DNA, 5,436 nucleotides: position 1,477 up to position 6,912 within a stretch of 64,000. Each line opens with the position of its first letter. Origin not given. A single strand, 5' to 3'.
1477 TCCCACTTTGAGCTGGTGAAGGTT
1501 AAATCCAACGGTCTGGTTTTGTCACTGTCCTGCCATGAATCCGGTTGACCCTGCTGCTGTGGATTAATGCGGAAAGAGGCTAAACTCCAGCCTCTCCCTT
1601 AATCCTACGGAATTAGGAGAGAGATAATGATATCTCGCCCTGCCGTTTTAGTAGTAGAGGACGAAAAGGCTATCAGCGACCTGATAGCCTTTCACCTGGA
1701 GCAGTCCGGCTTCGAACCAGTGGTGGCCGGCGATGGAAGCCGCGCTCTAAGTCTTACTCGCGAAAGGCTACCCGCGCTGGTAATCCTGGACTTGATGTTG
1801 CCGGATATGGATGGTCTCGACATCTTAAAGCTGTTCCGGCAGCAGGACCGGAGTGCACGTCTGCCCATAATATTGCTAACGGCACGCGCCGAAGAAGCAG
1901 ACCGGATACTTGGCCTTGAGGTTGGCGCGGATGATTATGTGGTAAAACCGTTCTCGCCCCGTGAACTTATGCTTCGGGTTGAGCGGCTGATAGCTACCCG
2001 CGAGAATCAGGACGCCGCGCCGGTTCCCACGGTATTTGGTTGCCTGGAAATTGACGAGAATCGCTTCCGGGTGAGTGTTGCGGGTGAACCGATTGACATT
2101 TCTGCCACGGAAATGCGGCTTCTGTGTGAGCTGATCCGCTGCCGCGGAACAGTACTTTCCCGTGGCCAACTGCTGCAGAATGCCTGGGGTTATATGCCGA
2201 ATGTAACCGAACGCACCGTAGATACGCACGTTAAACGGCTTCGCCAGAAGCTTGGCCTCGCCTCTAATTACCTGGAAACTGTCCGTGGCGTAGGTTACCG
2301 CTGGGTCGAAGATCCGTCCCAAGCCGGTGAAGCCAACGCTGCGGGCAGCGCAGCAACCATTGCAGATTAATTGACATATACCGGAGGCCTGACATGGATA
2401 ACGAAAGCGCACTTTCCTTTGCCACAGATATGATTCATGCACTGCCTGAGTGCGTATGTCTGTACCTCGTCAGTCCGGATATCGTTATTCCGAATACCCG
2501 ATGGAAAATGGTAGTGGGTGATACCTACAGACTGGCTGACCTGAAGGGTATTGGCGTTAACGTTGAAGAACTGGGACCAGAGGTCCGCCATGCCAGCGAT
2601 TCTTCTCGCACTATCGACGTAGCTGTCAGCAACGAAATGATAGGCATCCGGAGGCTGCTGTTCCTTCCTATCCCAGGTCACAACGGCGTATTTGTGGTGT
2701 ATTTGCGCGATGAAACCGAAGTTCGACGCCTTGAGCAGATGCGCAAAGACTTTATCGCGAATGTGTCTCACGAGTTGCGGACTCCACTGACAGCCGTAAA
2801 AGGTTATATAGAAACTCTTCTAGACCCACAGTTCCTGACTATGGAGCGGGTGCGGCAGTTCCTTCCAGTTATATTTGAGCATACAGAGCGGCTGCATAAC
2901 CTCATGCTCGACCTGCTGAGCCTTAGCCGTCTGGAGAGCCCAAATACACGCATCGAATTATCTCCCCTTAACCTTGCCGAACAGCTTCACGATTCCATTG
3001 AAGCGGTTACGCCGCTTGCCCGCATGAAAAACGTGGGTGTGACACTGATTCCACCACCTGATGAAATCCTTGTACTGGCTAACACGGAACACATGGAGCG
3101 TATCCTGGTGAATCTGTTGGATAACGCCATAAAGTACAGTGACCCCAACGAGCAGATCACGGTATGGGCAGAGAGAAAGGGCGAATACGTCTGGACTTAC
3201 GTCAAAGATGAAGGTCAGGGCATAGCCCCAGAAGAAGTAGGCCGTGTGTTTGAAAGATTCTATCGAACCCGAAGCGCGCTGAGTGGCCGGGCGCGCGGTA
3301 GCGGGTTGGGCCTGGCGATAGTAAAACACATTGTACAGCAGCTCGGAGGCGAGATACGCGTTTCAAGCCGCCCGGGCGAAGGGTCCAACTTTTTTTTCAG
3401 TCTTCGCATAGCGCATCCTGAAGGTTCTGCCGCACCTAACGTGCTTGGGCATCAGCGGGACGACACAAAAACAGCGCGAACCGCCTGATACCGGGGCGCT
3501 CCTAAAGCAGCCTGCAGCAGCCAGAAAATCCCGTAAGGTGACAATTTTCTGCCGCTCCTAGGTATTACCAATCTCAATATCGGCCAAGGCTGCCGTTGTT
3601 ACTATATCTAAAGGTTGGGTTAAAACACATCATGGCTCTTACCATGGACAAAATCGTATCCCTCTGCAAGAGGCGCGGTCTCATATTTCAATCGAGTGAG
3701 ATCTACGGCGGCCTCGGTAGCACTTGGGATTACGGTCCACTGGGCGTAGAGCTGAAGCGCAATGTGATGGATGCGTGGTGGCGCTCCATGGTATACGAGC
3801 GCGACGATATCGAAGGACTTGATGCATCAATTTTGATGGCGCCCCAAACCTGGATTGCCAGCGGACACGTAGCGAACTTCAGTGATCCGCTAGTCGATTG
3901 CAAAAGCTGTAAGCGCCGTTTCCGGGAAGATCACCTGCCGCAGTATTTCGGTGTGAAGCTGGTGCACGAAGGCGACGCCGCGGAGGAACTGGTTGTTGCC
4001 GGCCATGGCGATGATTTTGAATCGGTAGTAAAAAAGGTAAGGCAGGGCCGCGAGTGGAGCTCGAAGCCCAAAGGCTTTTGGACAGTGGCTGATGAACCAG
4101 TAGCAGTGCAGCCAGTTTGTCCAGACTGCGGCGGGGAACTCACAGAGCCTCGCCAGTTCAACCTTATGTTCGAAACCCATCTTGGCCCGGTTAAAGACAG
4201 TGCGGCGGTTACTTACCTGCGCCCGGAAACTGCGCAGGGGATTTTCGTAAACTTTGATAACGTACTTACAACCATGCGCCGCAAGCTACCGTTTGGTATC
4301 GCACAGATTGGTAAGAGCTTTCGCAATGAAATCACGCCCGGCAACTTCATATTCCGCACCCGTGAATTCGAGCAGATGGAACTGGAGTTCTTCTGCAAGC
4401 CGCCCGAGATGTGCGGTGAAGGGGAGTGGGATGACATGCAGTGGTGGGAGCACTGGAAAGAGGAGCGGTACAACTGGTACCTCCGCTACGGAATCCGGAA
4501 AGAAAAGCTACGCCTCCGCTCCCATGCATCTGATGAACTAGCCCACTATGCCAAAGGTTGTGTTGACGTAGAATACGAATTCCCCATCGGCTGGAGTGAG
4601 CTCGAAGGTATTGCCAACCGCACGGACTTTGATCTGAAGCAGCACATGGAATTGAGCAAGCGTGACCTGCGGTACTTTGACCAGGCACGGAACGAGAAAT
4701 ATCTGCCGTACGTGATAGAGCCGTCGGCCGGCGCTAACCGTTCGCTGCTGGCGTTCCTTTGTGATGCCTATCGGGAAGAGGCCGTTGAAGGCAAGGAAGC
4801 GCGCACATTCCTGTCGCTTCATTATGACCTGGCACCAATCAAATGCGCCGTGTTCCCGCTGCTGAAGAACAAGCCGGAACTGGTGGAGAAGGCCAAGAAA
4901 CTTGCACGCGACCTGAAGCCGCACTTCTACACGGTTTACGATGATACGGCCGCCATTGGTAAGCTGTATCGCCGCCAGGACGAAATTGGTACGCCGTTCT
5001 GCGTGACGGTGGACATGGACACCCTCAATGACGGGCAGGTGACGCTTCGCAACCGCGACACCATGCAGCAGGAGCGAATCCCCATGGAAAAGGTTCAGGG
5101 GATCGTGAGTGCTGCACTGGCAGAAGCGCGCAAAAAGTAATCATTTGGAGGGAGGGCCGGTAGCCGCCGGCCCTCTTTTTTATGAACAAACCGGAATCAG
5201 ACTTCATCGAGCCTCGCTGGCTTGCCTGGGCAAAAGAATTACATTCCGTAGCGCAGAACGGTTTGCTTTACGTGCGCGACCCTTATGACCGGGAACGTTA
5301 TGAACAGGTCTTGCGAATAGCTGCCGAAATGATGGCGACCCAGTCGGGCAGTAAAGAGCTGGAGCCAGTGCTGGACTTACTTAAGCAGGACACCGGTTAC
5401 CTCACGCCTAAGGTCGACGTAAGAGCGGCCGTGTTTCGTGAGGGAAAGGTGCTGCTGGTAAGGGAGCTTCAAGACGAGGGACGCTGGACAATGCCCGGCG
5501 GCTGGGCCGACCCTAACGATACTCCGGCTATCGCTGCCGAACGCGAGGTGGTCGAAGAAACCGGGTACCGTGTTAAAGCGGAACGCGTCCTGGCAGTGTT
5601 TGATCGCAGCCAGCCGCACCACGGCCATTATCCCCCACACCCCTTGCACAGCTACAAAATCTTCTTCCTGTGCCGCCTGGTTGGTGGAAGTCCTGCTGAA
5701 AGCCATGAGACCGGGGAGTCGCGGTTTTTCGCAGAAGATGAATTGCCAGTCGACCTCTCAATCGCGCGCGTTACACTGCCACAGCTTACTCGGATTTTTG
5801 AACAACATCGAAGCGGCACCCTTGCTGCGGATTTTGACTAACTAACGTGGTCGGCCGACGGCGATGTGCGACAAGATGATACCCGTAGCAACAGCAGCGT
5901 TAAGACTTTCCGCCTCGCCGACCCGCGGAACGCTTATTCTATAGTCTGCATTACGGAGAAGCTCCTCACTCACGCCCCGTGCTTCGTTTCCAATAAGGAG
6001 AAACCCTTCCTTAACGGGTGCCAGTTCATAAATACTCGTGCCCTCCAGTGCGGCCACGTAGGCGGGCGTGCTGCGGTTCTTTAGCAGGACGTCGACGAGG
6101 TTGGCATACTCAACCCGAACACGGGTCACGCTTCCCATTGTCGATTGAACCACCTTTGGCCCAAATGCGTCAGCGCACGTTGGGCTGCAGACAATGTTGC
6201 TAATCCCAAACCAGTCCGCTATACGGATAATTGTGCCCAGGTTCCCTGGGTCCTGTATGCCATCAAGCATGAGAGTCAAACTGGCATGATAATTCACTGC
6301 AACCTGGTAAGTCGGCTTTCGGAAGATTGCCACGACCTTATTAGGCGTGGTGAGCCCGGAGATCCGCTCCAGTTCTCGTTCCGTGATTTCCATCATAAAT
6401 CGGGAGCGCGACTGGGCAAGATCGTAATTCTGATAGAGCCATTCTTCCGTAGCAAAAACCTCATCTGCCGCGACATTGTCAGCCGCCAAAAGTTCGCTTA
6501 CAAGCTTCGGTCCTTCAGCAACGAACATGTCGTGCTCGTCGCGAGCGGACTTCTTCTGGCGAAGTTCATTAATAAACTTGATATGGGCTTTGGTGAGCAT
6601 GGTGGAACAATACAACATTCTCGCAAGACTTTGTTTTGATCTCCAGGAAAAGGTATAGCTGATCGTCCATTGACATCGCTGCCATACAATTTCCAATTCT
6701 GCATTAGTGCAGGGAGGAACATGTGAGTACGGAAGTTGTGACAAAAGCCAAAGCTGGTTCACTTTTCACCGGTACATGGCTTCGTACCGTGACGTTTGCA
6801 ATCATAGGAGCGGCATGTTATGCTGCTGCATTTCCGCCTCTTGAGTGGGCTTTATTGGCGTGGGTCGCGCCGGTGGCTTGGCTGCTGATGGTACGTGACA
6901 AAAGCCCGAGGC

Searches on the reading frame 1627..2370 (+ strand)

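Call 52: search_protein_families(library=pfam, proteins=[window:1627-2370:+], max_evalue=0.00001)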
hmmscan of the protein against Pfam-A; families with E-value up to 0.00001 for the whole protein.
window:1627-2370:+ (247 aa): 2 families
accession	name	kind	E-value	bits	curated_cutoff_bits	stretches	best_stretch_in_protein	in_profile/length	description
PF00072.30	Response_reg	-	6.4e-27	94.4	30.2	1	7-118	1-110/111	Response regulator receiver domain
PF00486.34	Trans_reg_C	-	7e-23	80.9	26.2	1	153-225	1-76/77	Transcriptional regulatory protein, C terminal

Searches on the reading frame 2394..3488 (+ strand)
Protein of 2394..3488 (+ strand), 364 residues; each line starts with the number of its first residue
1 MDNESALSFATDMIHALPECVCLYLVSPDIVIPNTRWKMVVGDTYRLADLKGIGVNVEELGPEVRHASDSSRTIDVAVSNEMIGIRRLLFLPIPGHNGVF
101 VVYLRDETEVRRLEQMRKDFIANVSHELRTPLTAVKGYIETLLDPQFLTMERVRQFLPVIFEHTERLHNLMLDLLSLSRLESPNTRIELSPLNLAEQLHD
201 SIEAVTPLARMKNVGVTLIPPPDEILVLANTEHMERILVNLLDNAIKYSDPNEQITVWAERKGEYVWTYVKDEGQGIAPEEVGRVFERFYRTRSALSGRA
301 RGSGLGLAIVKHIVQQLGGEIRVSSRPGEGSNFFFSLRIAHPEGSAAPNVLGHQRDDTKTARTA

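Call 12: search_protein_families(library=pfam, proteins=[window:2394-3488:+], max_evalue=0.00001)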
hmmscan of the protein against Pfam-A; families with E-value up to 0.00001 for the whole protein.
window:2394-3488:+ (364 aa): 2 families
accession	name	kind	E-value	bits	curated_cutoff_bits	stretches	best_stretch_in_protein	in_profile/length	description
PF02518.31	HATPase_c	-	4e-27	95.3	26.4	1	231-339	3-109/111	Histidine kinase-, DNA gyrase B-, and HSP90-like ATPase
PF00512.31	HisKA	-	2.5e-18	66.3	26.9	1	116-182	1-65/66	His Kinase A (phospho-acceptor) domain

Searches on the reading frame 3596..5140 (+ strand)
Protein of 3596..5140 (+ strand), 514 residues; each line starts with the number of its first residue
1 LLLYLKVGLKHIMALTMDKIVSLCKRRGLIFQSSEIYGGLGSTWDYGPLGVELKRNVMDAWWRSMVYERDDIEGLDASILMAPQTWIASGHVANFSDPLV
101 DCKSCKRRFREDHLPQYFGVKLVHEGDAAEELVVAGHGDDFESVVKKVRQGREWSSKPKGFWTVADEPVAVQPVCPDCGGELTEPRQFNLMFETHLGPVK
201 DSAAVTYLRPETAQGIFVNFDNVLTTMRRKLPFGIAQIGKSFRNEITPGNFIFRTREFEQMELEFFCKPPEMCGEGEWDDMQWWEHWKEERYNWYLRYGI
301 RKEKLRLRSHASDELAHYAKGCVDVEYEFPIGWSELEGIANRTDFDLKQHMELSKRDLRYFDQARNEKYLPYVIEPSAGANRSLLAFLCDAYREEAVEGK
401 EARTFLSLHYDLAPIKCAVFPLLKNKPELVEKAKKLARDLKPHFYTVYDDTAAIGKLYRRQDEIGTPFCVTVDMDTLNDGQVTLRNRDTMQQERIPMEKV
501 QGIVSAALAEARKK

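Call 12: search_protein_families(library=pfam, proteins=[window:3596-5140:+], max_evalue=0.00001)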
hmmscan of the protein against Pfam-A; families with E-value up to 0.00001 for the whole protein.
window:3596-5140:+ (514 aa): 2 families
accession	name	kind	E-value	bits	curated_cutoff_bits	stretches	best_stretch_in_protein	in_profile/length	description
PF03129.25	HGTP_anticodon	-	3.3e-20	72.5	21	1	416-504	1-91/94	Anticodon binding domain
PF00587.30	tRNA-synt_2b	-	1.2e-09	39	29.3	1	206-387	11-175/179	tRNA synthetase class II core domain (G, H, P, S and T)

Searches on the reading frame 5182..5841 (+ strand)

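Call 12: search_protein_families(library=pfam, proteins=[window:5182-5841:+], max_evalue=0.00001)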
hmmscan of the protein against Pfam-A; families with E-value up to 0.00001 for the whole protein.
window:5182-5841:+ (219 aa): 2 families
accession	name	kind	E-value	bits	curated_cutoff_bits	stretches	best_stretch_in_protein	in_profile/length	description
PF12535.13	Nudix_N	-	1.5e-20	73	27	1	11-57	1-47/56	Hydrolase of X-linked nucleoside diphosphate N terminal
PF00293.34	NUDIX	-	1.4e-18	67.6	21.1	1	77-188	3-118/134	NUDIX domain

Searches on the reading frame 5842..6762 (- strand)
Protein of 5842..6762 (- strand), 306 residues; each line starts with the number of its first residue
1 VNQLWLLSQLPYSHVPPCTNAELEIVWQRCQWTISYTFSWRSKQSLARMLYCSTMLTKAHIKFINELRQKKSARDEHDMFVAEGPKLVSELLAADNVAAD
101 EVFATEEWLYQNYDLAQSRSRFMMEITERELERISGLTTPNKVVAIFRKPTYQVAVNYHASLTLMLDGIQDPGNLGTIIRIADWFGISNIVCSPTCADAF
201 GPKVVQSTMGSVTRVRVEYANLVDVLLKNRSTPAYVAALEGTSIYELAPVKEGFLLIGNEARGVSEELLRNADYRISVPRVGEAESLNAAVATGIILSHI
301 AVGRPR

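Call 12: search_protein_families(library=pfam, proteins=[window:5842-6762:-], max_evalue=0.00001)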
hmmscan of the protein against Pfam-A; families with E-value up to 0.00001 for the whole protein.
window:5842-6762:- (306 aa): 2 families
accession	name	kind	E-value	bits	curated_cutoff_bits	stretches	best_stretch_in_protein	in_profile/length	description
PF00588.24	SpoU_methylase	-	1.1e-32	113.5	29.7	1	162-297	2-141/142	SpoU rRNA Methylase family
PF22435.1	MRM3-like_sub_bind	-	6.3e-14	52.6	27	1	59-145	2-84/84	MRM3-like substrate binding domain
